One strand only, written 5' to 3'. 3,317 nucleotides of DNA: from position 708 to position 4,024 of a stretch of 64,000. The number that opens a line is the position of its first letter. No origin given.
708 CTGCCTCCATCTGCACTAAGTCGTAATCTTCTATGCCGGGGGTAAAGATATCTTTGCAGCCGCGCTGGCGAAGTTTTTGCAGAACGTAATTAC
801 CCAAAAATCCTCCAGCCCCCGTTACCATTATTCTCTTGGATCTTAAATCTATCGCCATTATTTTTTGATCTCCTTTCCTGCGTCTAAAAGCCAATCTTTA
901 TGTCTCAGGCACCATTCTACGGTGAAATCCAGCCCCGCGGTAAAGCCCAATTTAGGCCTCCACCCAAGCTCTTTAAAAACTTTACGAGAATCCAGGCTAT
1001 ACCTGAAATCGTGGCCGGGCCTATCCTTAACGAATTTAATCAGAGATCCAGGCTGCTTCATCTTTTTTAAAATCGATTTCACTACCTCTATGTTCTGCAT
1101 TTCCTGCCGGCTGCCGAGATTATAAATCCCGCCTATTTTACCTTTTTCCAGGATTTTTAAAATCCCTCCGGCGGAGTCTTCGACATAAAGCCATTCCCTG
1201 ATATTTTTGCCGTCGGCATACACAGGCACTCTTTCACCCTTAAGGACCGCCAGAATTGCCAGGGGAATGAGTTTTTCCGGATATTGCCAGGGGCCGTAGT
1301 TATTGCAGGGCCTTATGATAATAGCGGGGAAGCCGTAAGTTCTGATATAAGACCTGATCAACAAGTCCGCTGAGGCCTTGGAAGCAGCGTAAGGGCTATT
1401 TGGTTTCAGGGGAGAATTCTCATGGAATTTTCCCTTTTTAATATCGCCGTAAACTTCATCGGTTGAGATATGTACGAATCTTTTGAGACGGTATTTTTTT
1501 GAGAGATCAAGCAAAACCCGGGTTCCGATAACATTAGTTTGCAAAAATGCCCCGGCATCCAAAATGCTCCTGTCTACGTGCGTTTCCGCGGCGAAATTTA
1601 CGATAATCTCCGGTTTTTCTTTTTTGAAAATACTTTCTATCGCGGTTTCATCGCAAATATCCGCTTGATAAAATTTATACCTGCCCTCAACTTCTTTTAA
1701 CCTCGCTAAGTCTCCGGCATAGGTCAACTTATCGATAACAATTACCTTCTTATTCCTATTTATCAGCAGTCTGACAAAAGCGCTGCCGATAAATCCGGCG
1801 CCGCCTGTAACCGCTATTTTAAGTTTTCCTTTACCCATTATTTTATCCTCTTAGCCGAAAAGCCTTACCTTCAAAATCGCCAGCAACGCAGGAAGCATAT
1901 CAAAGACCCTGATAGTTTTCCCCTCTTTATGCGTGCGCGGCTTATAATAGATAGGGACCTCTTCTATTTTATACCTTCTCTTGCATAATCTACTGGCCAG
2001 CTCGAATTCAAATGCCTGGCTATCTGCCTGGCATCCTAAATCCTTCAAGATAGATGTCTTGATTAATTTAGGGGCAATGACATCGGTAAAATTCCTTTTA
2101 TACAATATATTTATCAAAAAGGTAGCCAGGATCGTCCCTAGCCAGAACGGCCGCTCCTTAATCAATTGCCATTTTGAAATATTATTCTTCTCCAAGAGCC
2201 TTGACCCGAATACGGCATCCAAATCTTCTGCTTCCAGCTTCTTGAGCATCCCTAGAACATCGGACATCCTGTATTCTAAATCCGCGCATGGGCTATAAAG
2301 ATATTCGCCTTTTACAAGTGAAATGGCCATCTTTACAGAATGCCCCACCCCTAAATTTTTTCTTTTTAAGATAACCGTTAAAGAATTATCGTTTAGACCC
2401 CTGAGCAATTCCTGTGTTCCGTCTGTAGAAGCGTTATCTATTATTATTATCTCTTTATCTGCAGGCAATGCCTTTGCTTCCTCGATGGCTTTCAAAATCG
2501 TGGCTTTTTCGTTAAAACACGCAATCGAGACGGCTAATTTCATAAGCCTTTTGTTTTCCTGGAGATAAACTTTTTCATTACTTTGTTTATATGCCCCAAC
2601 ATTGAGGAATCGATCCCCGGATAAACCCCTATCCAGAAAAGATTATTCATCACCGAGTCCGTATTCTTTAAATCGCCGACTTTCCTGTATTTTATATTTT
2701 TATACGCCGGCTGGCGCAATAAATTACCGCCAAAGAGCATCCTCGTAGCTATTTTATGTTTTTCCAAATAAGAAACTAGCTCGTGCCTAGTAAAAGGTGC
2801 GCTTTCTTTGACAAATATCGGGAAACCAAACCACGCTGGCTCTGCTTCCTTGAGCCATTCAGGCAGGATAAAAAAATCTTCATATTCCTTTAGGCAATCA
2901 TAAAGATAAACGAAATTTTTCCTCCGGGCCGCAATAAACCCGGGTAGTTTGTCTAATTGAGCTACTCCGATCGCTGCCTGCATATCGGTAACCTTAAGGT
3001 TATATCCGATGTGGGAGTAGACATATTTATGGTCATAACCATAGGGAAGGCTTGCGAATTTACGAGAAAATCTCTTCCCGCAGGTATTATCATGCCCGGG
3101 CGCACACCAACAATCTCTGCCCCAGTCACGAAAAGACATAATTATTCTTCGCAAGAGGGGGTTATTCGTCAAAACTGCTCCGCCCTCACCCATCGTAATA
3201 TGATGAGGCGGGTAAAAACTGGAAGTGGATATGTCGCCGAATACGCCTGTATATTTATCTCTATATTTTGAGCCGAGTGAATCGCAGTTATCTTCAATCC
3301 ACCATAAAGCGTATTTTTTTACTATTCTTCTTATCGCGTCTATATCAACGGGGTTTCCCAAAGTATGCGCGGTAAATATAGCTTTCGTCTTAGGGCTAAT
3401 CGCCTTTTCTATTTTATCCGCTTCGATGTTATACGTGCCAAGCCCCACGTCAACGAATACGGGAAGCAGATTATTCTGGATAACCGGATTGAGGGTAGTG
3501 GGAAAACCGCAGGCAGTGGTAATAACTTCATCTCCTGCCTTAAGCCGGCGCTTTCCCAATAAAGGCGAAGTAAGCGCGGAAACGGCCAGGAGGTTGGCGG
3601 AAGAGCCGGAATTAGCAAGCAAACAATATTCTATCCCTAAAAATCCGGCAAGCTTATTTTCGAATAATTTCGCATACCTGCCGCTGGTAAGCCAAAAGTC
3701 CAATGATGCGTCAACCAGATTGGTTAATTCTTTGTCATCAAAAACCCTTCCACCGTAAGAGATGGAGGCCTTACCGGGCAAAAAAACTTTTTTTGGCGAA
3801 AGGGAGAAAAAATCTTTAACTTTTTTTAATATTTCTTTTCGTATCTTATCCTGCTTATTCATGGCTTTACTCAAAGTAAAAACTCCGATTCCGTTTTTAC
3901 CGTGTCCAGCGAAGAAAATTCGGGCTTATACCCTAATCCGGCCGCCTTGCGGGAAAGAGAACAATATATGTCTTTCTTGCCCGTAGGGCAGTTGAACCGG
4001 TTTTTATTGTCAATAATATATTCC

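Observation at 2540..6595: ALS-like ThDP enzyme embedded in a CDP-3,6-dideoxyhexose pathway (yersiniose-like branched-chain sugar?)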

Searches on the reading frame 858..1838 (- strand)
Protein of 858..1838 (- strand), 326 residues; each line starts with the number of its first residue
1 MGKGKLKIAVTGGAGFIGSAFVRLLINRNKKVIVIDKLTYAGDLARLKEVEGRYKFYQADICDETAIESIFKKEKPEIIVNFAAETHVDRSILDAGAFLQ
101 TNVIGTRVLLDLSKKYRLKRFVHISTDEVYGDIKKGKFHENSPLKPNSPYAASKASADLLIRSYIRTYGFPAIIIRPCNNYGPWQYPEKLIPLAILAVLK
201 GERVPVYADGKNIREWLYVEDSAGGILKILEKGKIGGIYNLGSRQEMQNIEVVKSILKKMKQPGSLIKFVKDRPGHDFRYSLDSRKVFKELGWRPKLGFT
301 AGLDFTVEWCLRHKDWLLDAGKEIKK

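Call 3: search_protein_families(library=pfam, proteins=[window:858-1838:-])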
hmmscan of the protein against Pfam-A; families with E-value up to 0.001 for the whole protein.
window:858-1838:- (326 aa): 9 families
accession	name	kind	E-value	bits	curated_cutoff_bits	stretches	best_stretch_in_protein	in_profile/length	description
PF16363.11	GDP_Man_Dehyd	-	3.4e-76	257.3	27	1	10-303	2-329/332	GDP-mannose 4,6 dehydratase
PF01370.27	Epimerase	-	7.2e-69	232.3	20.9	1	8-242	1-240/240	NAD dependent epimerase/dehydratase family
PF04321.23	RmlD_sub_bind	-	1.2e-21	77.5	27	1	7-269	2-240/287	RmlD substrate binding domain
PF01073.25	3Beta_HSD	-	8.9e-21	74.6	22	1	9-222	1-221/280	3-beta hydroxysteroid dehydrogenase/isomerase family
PF02719.21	Polysacc_synt_2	-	6.2e-17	62.2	20.2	1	8-275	1-266/293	Polysaccharide biosynthesis protein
PF07993.18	NAD_binding_4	-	1e-15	58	20.1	1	10-177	1-204/258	Male sterility protein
PF13460.12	NAD_binding_10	-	2.2e-06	28.1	27.2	1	12-177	1-143/184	NAD(P)H-binding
PF00106.31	adh_short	-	6.3e-06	26.2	26.6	1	8-73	3-70/195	short chain dehydrogenase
PF03435.24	Sacchrp_dh_NADP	-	0.00026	21.7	25.1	1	13-108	5-100/129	Saccharopine dehydrogenase NADP binding domain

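Call 5: search_protein_families(library=ncbifam, proteins=[window:858-1838:-])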
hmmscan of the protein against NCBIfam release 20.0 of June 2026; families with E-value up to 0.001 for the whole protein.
window:858-1838:- (326 aa): 45 families (the best 25 are shown)
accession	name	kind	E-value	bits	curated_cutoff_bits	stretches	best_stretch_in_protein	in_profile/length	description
TIGR01181.1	dTDP_gluc_dehyt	equivalog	1.1e-128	428.9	365.1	1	8-317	2-318/321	dTDP-glucose 4,6-dehydratase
NF007490.0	PRK10084.1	subfamily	3.3e-102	342.1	649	1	6-317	1-341/361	dTDP-glucose 4,6-dehydratase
NF007582.0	PRK10217.1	equivalog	2.4e-97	326.2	698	1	7-317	3-338/355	dTDP-glucose 4,6-dehydratase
TIGR04180.1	EDH_00030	hypoth_equivalog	1.7e-42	145.5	475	1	9-295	2-294/297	NAD-dependent 4,6-dehydratase LegB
TIGR01179.1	galE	equivalog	6.2e-42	143.6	262.3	1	7-310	1-325/332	UDP-glucose 4-epimerase GalE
TIGR02622.1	CDP_4_6_dhtase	equivalog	4e-31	108.4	278.45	1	7-310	6-330/352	CDP-glucose 4,6-dehydratase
TIGR02197.1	heptose_epim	equivalog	1.2e-26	93.6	274.6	1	8-271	1-270/316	ADP-glyceromanno-heptose 6-epimerase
NF007956.0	PRK10675.1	subfamily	1.8e-25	89.8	394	1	7-313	2-332/338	UDP-glucose 4-epimerase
TIGR01214.1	rmlD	equivalog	2.5e-22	79.3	224.05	1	7-268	1-234/285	dTDP-4-dehydrorhamnose reductase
TIGR03466.1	HpnA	hypoth_equivalog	8.7e-20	70.8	367.65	1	8-260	3-242/327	hopanoid-associated sugar epimerase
NF047922.1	GDPFucSynFcl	equivalog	5.7e-19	68.7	500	1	7-314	4-305/308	GDP-L-fucose synthase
NF011728.1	PRK15181.1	equivalog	3e-18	65.9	760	1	9-223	19-242/348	Vi polysaccharide biosynthesis UDP-N-acetylglucosaminuronic acid C-4 epimerase TviC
NF043036.1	ErythonDh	equivalog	4.5e-16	59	325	1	6-167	1-166/321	D-erythronate dehydrogenase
TIGR01472.1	gmd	equivalog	7.4e-16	58.3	415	1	49-172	51-177/342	GDP-mannose 4,6-dehydratase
NF052578.1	StrlDmthSdmBMthl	equivalog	7.3e-15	55.5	600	1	9-245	4-231/328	sterol demethylase protein SdmB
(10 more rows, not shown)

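Call 69: find_encoding_contigs(protein=window:858-1838:-, flank=10000, max_places=2)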
Protein window:858-1838:- (326 aa): 1 contig read that carries it; 1 place shown.
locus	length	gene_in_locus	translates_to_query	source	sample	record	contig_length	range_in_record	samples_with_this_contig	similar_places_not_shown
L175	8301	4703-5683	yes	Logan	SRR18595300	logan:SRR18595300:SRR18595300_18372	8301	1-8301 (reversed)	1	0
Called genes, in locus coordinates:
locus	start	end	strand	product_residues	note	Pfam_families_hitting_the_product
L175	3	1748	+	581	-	?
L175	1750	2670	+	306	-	PF01370:Epimerase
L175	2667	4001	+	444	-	PF01041:DegT_DnrJ_EryC1, PF01053:Cys_Met_Meta_PP (weak)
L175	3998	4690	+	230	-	PF00535:Glycos_transf_2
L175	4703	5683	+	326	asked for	PF00106:adh_short (faint), PF01073:3Beta_HSD, PF01370:Epimerase, PF02719:Polysacc_synt_2, PF04321:RmlD_sub_bind, PF16363:GDP_Man_Dehyd, PF13460:NAD_binding_10 (weak), PF07993:NAD_binding_4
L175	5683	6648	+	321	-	PF01073:3Beta_HSD (faint), PF01370:Epimerase, PF02719:Polysacc_synt_2 (faint), PF04321:RmlD_sub_bind (weak), PF16363:GDP_Man_Dehyd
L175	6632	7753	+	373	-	PF01041:DegT_DnrJ_EryC1, PF01053:Cys_Met_Meta_PP (weak)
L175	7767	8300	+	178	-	?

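Call 75: search_protein_families(library=pfam, proteins=[L175:5683-6648:+, L175:6632-7753:+], max_evalue=0.0001)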
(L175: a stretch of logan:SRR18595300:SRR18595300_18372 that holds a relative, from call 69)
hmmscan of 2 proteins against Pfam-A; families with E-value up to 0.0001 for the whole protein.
L175:5683-6648:+ (321 aa): 5 families
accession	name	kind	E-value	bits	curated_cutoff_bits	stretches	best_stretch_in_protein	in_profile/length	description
PF01370.27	Epimerase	-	4.5e-56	190.4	20.9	1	10-241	1-240/240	NAD dependent epimerase/dehydratase family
PF16363.11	GDP_Man_Dehyd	-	1e-29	104.5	27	1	42-304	58-332/332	GDP-mannose 4,6 dehydratase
PF01073.25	3Beta_HSD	-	8.2e-08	32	22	1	12-233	2-233/280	3-beta hydroxysteroid dehydrogenase/isomerase family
PF04321.23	RmlD_sub_bind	-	1.8e-07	31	27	1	9-69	2-61/287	RmlD substrate binding domain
PF02719.21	Polysacc_synt_2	-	2.7e-07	30.5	20.2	0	45-111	63-128/293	Polysaccharide biosynthesis protein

L175:6632-7753:+ (373 aa): 2 families
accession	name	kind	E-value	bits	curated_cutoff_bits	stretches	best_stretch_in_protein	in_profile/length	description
PF01041.23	DegT_DnrJ_EryC1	-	3e-106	356.1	19.8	1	20-369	6-359/360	DegT/DnrJ/EryC1/StrS aminotransferase family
PF01053.26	Cys_Met_Meta_PP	-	1.1e-06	27.9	27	1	41-213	54-227/381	Cys/Met metabolism PLP-dependent enzyme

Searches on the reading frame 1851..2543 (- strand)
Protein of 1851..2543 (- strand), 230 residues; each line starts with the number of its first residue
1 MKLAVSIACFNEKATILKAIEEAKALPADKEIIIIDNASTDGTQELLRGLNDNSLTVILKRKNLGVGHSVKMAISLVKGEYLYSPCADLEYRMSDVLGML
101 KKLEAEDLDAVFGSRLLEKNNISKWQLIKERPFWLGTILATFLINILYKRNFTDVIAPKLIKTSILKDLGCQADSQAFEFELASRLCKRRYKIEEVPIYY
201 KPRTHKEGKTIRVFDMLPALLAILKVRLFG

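Call 3: search_protein_families(library=pfam, proteins=[window:1851-2543:-])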
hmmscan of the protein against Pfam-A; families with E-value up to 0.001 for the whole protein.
window:1851-2543:- (230 aa): 1 family
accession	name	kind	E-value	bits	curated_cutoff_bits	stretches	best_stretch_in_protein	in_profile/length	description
PF00535.33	Glycos_transf_2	-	9.7e-22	78.1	23.3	1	6-168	3-166/168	Glycosyl transferase family 2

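Call 5: search_protein_families(library=ncbifam, proteins=[window:1851-2543:-])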
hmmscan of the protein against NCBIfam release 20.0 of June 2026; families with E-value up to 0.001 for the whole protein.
window:1851-2543:- (230 aa): 10 families
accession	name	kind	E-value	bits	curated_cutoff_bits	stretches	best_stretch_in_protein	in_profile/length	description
TIGR04182.1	glyco_TIGR04182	equivalog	1.1e-17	64.4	325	1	4-206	3-196/293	S-layer glycoprotein N-glycosyltransferase AglJ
TIGR03937.1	PgaC_IcaA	equivalog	2e-09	36.9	422.3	1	3-103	47-150/407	poly-beta-1,6-N-acetyl-D-glucosamine synthase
NF058614.1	PPMAGASynPpgS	equivalog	5.9e-09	35.7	370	1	6-125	5-124/226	polyprenyl-phospho-N-acetylgalactosaminyl synthase PpgS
TIGR04283.1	glyco_like_mftF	equivalog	1.1e-06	28.4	182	1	4-88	2-82/221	TIGR04283 family arsenosugar biosynthesis glycosyltransferase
NF041391.1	DPhHxTase_Halo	equivalog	2.2e-06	26.8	375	1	9-204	3-187/213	dolichyl-phosphate hexose transferase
NF047683.1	TeichurnBiosyTuaG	equivalog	7.4e-06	25.8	400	1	5-83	10-91/252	teichuronic acid biosynthesis protein TuaG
NF007482.0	PRK10073.1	equivalog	7.8e-06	25.1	423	1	2-110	7-117/334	glycosyltransferase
NF050050.1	ProtGlycPglI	equivalog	0.00017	21.1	500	1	2-123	3-127/306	GalNAc(5)-diNAcBac-PP-undecaprenol beta-1,3-glucosyltransferase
NF007986.1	PRK10714.1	equivalog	0.0005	19.2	529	1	2-112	7-123/316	undecaprenyl-phosphate 4-deoxy-4-formamido-L-arabinose transferase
NF038302.1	EPS_HpsE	equivalog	0.00068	18.7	300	1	2-81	2-89/307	hormogonium polysaccharide biosynthesis glycosyltransferase HpsE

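Call 72: find_encoding_contigs(protein=window:1851-2543:-, flank=10000, max_places=3)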
Protein window:1851-2543:- (230 aa): 1 contig read that carries it; 1 place shown.
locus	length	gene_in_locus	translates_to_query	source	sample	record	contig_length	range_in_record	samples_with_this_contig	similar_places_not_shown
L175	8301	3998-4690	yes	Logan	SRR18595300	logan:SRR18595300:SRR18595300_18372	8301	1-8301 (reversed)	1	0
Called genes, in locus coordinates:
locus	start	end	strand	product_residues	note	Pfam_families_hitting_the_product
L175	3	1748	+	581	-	?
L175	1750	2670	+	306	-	PF01370:Epimerase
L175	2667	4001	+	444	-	PF01041:DegT_DnrJ_EryC1, PF01053:Cys_Met_Meta_PP (weak)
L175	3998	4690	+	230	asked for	PF00535:Glycos_transf_2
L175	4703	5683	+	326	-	PF00106:adh_short (faint), PF01073:3Beta_HSD, PF01370:Epimerase, PF02719:Polysacc_synt_2, PF04321:RmlD_sub_bind, PF16363:GDP_Man_Dehyd, PF13460:NAD_binding_10 (weak), PF07993:NAD_binding_4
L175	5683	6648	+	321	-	PF01073:3Beta_HSD (faint), PF01370:Epimerase, PF02719:Polysacc_synt_2 (faint), PF04321:RmlD_sub_bind (weak), PF16363:GDP_Man_Dehyd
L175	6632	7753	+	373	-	PF01041:DegT_DnrJ_EryC1, PF01053:Cys_Met_Meta_PP (weak)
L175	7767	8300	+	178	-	?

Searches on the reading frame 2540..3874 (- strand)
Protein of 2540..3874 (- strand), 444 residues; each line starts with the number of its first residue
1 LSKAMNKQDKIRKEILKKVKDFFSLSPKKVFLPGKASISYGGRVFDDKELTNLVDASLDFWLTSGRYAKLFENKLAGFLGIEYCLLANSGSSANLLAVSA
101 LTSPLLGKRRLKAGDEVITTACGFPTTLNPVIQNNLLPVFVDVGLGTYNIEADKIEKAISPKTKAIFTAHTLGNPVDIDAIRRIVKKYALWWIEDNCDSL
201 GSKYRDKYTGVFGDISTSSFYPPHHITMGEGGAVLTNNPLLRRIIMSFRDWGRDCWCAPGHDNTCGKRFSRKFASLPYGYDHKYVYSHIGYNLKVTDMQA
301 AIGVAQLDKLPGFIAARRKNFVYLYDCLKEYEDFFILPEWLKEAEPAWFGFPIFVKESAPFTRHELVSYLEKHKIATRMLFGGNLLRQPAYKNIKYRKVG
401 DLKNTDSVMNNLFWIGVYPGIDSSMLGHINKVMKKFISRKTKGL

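Call 3: search_protein_families(library=pfam, proteins=[window:2540-3874:-])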
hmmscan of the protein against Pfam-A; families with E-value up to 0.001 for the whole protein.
window:2540-3874:- (444 aa): 2 families
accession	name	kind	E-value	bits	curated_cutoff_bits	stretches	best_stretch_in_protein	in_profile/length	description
PF01041.23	DegT_DnrJ_EryC1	-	1.8e-89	300.9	19.8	1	47-428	4-354/360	DegT/DnrJ/EryC1/StrS aminotransferase family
PF01053.26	Cys_Met_Meta_PP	-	5.5e-07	28.9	27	1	69-197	55-175/381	Cys/Met metabolism PLP-dependent enzyme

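Call 5: search_protein_families(library=ncbifam, proteins=[window:2540-3874:-])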
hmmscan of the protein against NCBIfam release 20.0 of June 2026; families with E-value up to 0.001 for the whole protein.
window:2540-3874:- (444 aa): 12 families
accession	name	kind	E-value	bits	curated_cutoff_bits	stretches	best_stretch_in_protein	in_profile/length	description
NF011936.0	PRK15407.1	equivalog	7e-213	707.1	423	1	5-439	3-438/440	lipopolysaccharide biosynthesis protein RfbH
TIGR03588.1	PseC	equivalog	2.4e-55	188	423.5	1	38-435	2-378/380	UDP-4-amino-4,6-dideoxy-N-acetyl-beta-L-altrosamine transaminase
TIGR04181.1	NHT_00031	hypoth_equivalog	3.1e-48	164.5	420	2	45-241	8-213/359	LegC family aminotransferase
NF008687.0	PRK11706.1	equivalog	2e-38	132.2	375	2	45-241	9-198/375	dTDP-4-amino-4,6-dideoxygalactose transaminase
NF008658.2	PRK11658.1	equivalog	7.7e-35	120.2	631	1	45-435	12-375/379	UDP-4-amino-4-deoxy-L-arabinose aminotransferase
TIGR02379.1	ECA_wecE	subfamily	4.6e-31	107.9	434.85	1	64-435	29-373/376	dTDP-4-amino-4,6-dideoxy-D-glucose transaminase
TIGR04427.1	PLP_DesI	equivalog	9e-26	90.9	650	1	45-254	29-230/390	dTDP-4-dehydro-6-deoxyglucose aminotransferase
NF006003.0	PRK08133.1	equivalog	3.6e-06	25.9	522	1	69-197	69-189/396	O-succinylhomoserine sulfhydrylase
NF006096.0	PRK08248.1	equivalog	3.4e-05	22.7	726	1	70-197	68-187/431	homocysteine synthase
TIGR01326.1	OAH_OAS_sulfhy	subfamily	3.8e-05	22.6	495.1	1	70-197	61-180/418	O-acetylhomoserine aminocarboxypropyltransferase/cysteine synthase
NF005817.0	PRK07683.1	equivalog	0.00049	18.9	575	1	111-175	110-173/387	aminotransferase A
TIGR01325.1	O_suc_HS_sulf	equivalog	0.00056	18.6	510.05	1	68-197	56-177/380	O-succinylhomoserine sulfhydrylase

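Call 9: search_solved_structures(query=window:2540-3874:-, max_evalue=1e-10, show_alignments=1)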
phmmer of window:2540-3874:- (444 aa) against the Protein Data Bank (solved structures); distinct sequences matched with E-value up to 1e-10: 55.
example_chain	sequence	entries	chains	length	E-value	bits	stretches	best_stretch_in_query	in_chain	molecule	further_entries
3bcx_A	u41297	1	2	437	5.2e-164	549.6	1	8-433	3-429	CDP-6-deoxy-L-threo-D-glycero-4-hexulose-3-dehydrase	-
3bb8_A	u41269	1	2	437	9.3e-163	545.5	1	8-433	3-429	CDP-4-keto-6-deoxy-D-glucose-3-dehydrase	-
2gms_A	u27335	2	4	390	1.5e-57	198.7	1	45-417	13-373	Putative pyridoxamine 5-phosphate-dependent dehydrase, Wbdk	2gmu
3b8x_A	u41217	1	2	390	9.6e-57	196.1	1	45-417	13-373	Pyridoxamine 5-phosphate-dependent dehydrase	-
2r0t_A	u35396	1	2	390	1.1e-56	195.8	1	45-417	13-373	Pyridoxamine 5-phosphate-dependent dehydrase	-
3gr9_A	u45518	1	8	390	1.6e-56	195.4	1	45-417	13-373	ColD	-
9wvy_A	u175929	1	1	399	1.4e-47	165.9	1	38-394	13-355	Putative NDP-4-keto-6-deoxyglucose-3-dehydratase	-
7b0m_AAA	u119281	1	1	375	3.6e-43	151.3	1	58-241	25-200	Sugar aminotransferase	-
7b0d_A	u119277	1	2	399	5.8e-40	140.8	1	60-253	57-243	Glutamine--scyllo-inositol transaminase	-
3bn1_A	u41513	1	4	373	3e-34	121.9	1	46-252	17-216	Perosamine synthetase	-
3dr7_A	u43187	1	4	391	3.4e-34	121.8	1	45-252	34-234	Putative perosamine synthetase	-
3dr4_A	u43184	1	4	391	4.6e-34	121.3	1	45-252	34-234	Putative perosamine synthetase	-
3frk_A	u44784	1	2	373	5.5e-33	117.8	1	61-252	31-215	QdtB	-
2fn6_A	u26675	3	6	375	2.3e-31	112.4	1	52-252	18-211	AMINOTRANSFERASE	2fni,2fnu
2c7t_A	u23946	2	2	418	8.1e-31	110.6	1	60-351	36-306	GLUTAMINE-2-DEOXY-SCYLLO-INOSOSE AMINOTRANSFERASE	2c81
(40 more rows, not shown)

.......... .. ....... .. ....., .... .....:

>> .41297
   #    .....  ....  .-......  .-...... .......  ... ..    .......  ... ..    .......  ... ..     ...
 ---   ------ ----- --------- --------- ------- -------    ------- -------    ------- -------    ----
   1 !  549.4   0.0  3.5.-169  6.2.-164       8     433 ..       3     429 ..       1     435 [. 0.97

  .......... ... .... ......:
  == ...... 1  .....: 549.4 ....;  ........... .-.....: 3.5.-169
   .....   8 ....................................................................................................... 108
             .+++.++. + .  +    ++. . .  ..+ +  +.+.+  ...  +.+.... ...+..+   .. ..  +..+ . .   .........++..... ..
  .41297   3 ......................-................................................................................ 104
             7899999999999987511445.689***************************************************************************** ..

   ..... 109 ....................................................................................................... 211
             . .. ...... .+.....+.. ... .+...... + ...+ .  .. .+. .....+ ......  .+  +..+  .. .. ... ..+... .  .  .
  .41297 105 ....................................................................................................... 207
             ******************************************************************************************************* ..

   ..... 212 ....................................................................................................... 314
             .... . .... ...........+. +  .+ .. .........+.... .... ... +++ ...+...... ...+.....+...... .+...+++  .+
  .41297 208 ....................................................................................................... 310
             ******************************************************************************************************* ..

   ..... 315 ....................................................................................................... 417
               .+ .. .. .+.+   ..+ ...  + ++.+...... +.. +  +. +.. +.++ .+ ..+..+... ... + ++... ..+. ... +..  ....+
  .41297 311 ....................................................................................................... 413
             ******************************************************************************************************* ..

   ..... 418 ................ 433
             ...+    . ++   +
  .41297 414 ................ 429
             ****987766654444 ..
